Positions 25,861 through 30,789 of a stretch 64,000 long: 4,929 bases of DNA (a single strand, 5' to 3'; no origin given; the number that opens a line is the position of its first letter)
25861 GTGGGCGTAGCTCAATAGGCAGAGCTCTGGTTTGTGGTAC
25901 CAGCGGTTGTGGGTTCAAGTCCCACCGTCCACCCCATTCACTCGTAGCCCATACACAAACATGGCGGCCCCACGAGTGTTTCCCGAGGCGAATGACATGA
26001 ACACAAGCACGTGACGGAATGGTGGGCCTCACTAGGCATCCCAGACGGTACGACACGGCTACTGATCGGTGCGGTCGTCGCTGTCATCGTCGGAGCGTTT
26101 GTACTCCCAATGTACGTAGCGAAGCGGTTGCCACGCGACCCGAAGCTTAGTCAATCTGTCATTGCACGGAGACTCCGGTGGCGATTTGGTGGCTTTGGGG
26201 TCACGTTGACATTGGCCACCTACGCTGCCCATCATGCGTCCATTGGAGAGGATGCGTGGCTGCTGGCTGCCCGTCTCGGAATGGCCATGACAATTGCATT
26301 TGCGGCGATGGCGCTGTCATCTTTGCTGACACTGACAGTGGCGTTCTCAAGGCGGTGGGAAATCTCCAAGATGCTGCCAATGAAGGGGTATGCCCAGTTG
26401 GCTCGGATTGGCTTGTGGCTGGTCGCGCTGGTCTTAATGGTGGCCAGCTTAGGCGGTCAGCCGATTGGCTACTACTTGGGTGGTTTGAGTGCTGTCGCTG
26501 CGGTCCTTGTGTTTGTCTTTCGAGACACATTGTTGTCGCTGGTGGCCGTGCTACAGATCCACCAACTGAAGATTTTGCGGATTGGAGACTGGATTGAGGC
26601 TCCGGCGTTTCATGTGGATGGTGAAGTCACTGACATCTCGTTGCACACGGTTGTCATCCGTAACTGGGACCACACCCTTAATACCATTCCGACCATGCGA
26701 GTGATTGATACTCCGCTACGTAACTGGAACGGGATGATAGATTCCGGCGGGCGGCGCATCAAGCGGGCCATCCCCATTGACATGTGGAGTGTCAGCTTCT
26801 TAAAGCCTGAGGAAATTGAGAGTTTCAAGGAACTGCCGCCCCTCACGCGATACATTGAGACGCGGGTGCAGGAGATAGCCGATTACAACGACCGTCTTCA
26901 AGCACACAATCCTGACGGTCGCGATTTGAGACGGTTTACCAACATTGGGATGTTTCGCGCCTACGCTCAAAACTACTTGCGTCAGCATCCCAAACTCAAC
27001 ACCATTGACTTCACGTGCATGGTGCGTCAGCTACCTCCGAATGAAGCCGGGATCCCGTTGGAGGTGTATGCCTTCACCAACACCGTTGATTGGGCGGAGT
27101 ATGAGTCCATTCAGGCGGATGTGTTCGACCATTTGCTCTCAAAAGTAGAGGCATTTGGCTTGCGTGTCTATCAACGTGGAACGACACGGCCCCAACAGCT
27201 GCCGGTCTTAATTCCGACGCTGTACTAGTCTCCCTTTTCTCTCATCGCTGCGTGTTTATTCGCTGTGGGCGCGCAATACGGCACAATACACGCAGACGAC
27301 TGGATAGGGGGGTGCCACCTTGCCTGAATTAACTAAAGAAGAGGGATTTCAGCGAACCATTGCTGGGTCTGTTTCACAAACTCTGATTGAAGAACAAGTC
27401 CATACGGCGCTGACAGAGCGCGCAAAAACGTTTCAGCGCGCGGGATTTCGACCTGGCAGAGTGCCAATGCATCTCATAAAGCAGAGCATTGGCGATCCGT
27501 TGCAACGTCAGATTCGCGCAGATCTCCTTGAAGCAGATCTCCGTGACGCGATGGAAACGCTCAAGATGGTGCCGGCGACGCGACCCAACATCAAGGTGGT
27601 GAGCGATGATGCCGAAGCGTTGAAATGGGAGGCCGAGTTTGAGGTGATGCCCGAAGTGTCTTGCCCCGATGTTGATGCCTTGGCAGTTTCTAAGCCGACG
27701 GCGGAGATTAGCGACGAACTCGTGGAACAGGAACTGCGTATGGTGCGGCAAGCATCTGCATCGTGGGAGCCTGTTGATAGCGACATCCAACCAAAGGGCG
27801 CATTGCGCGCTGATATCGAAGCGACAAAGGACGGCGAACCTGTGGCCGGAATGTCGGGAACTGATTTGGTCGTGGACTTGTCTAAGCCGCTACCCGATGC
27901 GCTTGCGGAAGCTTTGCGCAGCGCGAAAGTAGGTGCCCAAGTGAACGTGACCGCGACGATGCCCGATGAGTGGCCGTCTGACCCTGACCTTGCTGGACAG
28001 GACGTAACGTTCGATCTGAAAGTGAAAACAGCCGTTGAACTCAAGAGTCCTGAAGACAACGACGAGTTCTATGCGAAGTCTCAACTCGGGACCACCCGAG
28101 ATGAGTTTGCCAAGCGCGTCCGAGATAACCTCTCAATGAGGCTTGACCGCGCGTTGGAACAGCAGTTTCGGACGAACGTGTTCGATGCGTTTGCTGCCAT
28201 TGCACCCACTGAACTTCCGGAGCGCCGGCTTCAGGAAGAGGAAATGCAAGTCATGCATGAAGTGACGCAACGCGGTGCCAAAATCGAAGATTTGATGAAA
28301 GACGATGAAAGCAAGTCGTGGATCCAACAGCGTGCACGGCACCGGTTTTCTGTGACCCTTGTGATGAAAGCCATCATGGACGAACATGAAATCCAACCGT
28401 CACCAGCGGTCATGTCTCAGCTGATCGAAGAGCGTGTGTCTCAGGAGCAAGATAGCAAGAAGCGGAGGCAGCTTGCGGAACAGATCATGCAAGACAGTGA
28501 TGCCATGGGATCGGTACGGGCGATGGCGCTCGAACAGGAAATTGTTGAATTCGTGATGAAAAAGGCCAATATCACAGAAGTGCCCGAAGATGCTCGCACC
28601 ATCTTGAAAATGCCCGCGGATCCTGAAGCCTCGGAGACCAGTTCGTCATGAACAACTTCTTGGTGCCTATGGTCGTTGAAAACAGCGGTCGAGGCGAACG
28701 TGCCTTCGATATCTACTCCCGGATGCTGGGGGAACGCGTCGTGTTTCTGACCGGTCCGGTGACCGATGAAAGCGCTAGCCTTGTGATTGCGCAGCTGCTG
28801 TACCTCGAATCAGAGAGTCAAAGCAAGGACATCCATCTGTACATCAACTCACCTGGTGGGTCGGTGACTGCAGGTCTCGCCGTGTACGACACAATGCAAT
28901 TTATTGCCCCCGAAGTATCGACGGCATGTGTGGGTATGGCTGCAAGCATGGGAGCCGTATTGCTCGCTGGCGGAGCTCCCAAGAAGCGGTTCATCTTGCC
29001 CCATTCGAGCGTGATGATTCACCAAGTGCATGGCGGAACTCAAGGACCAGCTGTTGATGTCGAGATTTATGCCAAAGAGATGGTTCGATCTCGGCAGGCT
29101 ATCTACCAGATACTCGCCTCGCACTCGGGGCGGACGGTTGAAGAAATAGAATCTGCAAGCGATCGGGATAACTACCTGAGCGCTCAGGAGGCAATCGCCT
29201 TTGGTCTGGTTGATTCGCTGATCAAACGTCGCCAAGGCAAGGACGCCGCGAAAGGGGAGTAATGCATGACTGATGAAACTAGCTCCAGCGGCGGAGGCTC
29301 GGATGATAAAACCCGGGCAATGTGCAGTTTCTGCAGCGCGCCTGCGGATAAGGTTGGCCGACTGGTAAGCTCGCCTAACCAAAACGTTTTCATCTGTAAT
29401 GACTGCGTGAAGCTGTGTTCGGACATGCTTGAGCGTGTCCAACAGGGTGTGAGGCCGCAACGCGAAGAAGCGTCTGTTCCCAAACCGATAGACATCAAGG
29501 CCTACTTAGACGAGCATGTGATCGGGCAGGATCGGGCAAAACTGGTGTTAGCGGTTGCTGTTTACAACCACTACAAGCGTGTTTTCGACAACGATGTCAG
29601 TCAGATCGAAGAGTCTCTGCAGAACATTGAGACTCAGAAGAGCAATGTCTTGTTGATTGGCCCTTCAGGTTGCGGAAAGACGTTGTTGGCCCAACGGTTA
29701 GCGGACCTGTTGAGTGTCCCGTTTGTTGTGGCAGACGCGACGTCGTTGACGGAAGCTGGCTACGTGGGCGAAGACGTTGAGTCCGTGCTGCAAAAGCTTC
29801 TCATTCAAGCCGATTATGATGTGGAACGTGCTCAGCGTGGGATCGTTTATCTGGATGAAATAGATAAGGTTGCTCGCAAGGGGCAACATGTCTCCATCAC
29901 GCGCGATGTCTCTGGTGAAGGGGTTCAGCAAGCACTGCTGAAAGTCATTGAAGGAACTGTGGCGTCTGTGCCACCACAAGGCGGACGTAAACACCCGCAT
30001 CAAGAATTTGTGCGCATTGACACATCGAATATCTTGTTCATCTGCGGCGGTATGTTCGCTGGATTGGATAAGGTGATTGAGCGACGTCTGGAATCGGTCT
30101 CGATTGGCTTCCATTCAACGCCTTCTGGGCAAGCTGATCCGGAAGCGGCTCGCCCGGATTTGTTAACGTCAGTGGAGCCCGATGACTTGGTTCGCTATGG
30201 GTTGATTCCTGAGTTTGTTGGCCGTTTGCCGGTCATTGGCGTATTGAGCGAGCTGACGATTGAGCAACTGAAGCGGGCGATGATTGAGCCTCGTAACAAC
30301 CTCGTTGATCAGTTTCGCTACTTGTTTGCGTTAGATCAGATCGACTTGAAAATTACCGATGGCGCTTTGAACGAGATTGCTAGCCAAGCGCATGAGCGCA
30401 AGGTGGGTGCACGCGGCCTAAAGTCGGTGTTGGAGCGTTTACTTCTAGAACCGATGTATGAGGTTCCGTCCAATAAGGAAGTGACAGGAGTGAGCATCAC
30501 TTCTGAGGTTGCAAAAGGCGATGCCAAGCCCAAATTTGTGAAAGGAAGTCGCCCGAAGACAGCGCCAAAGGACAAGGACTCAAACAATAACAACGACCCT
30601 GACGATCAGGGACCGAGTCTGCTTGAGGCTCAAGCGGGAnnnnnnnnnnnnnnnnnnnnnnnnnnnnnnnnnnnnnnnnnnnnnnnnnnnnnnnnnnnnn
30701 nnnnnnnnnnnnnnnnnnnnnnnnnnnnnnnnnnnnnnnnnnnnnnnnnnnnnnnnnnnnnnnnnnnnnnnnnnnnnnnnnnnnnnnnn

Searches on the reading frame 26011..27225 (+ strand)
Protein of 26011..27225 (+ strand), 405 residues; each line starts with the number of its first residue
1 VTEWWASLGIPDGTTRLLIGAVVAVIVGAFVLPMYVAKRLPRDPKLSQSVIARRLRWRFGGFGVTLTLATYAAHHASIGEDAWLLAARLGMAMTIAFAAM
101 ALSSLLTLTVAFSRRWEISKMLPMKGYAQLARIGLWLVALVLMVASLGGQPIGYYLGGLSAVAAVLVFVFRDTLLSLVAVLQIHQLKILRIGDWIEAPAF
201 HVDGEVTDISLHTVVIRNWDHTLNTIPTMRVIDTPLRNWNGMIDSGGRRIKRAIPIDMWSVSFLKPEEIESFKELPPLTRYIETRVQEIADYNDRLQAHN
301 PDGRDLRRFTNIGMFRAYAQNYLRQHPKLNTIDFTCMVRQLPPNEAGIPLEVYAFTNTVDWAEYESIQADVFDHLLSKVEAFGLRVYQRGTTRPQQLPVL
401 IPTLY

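Call 75: search_protein_families(library=pfam, proteins=[window:26011-27225:+], max_evalue=0.00001)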
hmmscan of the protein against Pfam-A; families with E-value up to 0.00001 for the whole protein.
window:26011-27225:+ (405 aa): 1 family
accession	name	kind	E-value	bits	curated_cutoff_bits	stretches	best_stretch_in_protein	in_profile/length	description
PF00924.24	MS_channel_2nd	-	1.1e-11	45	20.2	1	172-240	1-67/68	Mechanosensitive ion channel, beta-domain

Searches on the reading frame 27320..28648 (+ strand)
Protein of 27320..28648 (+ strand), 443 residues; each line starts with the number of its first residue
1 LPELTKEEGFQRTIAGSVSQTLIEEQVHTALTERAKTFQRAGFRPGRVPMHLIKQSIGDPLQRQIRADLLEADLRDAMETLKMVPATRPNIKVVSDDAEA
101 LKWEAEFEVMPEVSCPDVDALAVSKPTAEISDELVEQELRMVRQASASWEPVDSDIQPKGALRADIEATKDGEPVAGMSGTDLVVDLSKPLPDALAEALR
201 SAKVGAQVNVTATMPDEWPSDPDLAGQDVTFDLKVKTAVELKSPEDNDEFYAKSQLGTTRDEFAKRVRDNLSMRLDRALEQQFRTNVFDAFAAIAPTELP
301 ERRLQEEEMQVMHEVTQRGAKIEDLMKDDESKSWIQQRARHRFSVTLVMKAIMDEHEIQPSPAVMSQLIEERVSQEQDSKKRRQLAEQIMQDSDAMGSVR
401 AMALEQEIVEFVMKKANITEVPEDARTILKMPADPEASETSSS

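Call 75: search_protein_families(library=pfam, proteins=[window:27320-28648:+], max_evalue=0.00001)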
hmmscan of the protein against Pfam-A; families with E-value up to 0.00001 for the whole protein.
window:27320-28648:+ (443 aa): 2 families
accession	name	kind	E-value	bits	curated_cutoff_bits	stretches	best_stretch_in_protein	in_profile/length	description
PF05697.18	Trigger_N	-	1.1e-26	94.3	22.2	1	4-140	5-142/144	Bacterial trigger factor protein (TF)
PF05698.19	Trigger_C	-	4.1e-13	50.1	22.7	1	261-413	3-161/162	Bacterial trigger factor protein (TF) C-terminus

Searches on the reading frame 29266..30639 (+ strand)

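Call 75: search_protein_families(library=pfam, proteins=[window:29266-30639:+], max_evalue=0.00001)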
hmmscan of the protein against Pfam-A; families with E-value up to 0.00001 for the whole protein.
window:29266-30639:+ (458 aa): 9 families
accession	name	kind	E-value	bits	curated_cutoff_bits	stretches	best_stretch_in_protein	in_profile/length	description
PF07724.20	AAA_2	-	5.6e-32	111.5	27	1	124-324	2-166/166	AAA domain (Cdc48 subfamily)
PF00004.35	AAA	-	3.1e-15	57.2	21.2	1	128-245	1-99/131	ATPase family associated with various cellular activities (AAA)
PF06689.19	zf-C4_ClpX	-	7.1e-14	51.9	27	1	20-56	3-38/39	ClpX C4-type zinc finger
PF10431.15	ClpB_D2-small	-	1.3e-09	38.4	21.9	1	351-407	19-74/81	C-terminal, D2-small domain, of ClpB protein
PF14532.12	Sigma54_activ_2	-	3.7e-08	34.1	25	1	111-207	7-86/138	Sigma-54 interaction domain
PF07728.20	AAA_5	-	3.3e-07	30.8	22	1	127-205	1-81/139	AAA domain (dynein-related subfamily)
PF13401.12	AAA_22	-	4.9e-07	30.6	27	0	124-176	4-59/130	AAA domain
PF01078.27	Mg_chelatase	-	1.2e-06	28.5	20.3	0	125-150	22-47/207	Magnesium chelatase, subunit ChlI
PF00158.32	Sigma54_activat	-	2.1e-06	28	20.2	0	110-147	7-44/168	Sigma-54 interaction domain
